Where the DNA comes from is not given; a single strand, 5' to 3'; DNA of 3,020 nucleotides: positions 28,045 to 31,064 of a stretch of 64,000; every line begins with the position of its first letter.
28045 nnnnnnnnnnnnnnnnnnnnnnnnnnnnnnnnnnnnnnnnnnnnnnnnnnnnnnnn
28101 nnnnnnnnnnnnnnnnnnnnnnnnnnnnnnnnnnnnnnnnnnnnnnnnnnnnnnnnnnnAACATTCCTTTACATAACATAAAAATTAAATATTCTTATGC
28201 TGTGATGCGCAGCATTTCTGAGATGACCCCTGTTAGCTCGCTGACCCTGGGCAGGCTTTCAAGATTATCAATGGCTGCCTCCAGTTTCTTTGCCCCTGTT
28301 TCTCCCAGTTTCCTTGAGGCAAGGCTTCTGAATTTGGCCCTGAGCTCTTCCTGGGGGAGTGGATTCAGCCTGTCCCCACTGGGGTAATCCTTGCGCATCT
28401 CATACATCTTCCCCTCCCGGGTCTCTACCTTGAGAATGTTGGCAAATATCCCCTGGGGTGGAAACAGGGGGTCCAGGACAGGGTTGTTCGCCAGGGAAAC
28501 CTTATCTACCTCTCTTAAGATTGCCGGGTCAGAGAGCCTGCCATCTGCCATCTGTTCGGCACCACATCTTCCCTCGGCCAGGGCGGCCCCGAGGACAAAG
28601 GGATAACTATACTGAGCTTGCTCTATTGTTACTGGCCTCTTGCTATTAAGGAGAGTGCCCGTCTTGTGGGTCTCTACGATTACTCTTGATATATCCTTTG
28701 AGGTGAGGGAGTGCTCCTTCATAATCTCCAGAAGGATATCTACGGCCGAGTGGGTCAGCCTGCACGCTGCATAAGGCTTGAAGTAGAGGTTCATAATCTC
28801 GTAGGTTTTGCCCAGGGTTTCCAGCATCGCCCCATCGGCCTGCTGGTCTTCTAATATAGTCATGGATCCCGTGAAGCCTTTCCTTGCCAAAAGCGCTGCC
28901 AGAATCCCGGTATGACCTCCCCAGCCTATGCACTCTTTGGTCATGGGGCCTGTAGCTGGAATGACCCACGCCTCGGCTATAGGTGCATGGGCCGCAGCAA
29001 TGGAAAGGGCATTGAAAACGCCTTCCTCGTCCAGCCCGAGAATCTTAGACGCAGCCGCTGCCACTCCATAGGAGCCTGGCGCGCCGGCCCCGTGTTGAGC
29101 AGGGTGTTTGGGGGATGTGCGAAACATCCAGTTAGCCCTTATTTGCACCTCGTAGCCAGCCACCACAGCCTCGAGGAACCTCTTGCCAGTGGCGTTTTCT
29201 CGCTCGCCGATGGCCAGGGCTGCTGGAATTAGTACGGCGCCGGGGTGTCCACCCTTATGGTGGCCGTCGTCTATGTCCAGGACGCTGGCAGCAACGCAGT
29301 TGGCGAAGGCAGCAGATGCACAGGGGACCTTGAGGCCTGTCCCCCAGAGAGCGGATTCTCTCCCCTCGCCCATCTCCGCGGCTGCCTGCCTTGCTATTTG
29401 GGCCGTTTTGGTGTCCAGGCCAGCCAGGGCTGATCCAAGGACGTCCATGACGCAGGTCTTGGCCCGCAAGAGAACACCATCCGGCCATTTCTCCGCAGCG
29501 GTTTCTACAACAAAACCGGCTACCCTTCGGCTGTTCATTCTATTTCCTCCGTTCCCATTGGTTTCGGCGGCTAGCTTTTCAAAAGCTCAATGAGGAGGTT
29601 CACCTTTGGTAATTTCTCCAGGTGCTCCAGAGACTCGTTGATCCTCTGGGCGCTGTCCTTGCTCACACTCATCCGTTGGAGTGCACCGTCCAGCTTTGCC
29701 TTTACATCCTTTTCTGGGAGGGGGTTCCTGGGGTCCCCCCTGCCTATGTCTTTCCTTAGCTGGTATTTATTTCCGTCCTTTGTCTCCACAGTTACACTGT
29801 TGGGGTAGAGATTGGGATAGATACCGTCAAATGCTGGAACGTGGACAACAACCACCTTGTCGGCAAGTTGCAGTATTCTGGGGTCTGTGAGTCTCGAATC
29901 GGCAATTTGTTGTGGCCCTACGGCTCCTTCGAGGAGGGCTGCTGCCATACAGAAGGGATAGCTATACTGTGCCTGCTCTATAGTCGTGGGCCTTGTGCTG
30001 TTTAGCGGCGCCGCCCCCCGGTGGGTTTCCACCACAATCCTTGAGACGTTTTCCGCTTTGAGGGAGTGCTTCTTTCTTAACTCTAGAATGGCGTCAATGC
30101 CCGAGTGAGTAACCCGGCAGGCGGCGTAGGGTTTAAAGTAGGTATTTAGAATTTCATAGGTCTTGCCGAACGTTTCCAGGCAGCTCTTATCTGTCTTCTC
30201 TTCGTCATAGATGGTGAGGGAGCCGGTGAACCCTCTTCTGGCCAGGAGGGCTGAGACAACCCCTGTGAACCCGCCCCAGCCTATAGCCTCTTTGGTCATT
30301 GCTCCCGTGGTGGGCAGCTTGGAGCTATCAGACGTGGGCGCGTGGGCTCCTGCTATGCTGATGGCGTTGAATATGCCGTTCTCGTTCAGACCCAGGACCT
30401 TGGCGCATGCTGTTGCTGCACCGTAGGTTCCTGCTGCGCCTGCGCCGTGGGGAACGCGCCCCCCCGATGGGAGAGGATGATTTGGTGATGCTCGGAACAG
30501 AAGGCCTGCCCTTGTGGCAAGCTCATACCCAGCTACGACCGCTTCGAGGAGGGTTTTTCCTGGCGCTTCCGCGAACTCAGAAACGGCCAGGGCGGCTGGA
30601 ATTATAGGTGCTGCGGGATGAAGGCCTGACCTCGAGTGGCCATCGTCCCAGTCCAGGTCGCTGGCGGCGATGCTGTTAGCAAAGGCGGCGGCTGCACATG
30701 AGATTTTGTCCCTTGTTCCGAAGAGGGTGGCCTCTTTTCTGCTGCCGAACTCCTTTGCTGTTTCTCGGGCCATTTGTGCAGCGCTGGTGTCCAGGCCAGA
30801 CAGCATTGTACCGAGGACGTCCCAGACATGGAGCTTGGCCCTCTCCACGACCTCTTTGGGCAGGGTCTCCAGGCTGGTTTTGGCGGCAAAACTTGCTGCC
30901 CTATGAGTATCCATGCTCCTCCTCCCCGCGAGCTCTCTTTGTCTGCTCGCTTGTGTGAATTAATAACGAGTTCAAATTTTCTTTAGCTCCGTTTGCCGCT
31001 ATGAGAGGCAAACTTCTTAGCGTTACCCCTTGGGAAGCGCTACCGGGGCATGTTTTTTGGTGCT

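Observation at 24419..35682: Eleven-gene operon with five tandem MmgE/PrpD paralogues flanked by CoA-transferases and hydratases: candidate undescribed organic-acid pathway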

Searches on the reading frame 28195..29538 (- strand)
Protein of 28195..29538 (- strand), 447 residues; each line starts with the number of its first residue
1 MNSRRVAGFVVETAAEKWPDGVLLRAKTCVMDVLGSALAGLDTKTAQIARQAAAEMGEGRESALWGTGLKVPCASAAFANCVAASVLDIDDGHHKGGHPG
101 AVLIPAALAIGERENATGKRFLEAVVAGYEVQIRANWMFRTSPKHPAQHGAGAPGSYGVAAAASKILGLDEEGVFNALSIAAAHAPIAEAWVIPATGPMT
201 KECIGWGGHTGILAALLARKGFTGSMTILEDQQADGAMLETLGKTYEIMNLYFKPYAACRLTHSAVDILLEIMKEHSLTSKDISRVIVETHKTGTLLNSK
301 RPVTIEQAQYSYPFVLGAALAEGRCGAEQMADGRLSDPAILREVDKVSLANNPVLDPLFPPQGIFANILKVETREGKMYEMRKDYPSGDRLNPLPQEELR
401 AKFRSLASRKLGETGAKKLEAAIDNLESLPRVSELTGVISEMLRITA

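Call 4: search_protein_families(library=pfam, proteins=[window:28195-29538:-])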
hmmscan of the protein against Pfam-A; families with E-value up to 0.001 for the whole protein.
window:28195-29538:- (447 aa): 2 families
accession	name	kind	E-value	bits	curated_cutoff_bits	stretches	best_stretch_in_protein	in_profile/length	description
PF03972.19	MmgE_PrpD_N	-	1.2e-51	175.8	32.1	1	5-233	2-229/244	MmgE/PrpD N-terminal domain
PF19305.4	MmgE_PrpD_C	-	1e-34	120.2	32.1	1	256-427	1-172/173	MmgE/PrpD C-terminal domain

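Call 5: search_protein_families(library=ncbifam, proteins=[window:28195-29538:-])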
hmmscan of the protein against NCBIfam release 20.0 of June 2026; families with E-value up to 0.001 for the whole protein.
window:28195-29538:- (447 aa): 3 families
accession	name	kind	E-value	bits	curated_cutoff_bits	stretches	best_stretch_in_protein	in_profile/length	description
NF042438.1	PrpD_hiGCgrampos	equivalog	6.5e-11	41.5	950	1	35-181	52-197/499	2-methylcitrate dehydratase PrpD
NF006943.0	PRK09425.1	equivalog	1.1e-08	34.3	575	1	23-429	34-466/480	bifunctional 2-methylcitrate dehydratase/aconitate hydratase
TIGR02330.1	prpD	equivalog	1.2e-06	27.5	458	1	160-406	168-431/468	2-methylcitrate dehydratase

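Call 7: find_encoding_contigs(protein=window:28195-29538:-, flank=10000, max_places=6)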
Protein window:28195-29538:- (447 aa): 1 contig read that carries it; 1 place shown.
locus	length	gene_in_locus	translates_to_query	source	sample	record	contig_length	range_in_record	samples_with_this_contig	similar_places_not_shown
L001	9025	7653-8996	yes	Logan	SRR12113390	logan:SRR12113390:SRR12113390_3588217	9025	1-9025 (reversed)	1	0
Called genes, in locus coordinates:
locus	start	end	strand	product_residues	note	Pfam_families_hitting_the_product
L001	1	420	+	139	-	?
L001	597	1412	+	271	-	PF01790:LGT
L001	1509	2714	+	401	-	PF02515:CoA_transf_3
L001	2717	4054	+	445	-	PF02515:CoA_transf_3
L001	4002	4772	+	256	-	PF00378:ECH_1, PF16113:ECH_2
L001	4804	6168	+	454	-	PF03972:MmgE_PrpD_N, PF19305:MmgE_PrpD_C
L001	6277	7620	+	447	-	PF03972:MmgE_PrpD_N, PF19305:MmgE_PrpD_C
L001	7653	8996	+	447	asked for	PF03972:MmgE_PrpD_N, PF19305:MmgE_PrpD_C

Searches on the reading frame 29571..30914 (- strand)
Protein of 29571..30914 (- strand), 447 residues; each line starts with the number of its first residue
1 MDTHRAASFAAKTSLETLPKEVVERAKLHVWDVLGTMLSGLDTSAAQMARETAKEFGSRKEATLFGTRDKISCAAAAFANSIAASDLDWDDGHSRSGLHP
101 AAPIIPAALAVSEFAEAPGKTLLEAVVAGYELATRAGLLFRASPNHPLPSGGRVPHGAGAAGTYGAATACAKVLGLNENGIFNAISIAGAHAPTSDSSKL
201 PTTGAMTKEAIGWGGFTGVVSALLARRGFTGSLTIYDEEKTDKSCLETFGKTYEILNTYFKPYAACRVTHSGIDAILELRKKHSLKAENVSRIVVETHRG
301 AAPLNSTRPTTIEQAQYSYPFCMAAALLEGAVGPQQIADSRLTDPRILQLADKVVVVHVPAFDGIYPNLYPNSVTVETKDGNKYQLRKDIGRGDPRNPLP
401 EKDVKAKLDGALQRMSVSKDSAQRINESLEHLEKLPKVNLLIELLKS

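Call 4: search_protein_families(library=pfam, proteins=[window:29571-30914:-])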
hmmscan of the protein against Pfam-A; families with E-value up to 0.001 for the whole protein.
window:29571-30914:- (447 aa): 2 families
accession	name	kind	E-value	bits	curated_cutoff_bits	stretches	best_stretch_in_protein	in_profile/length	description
PF03972.19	MmgE_PrpD_N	-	6.4e-51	173.4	32.1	1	6-240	3-229/244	MmgE/PrpD N-terminal domain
PF19305.4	MmgE_PrpD_C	-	6.4e-39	134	32.1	1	263-427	1-166/173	MmgE/PrpD C-terminal domain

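Call 5: search_protein_families(library=ncbifam, proteins=[window:29571-30914:-])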
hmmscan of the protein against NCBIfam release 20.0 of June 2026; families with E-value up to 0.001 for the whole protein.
window:29571-30914:- (447 aa): 3 families
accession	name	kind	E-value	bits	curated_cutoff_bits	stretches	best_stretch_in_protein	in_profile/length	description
NF042438.1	PrpD_hiGCgrampos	equivalog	7.5e-11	41.3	950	1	47-237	64-246/499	2-methylcitrate dehydratase PrpD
NF006943.0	PRK09425.1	equivalog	1.4e-09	37.2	575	1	167-435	180-466/480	bifunctional 2-methylcitrate dehydratase/aconitate hydratase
TIGR02330.1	prpD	equivalog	7.9e-08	31.5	458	1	167-385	168-403/468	2-methylcitrate dehydratase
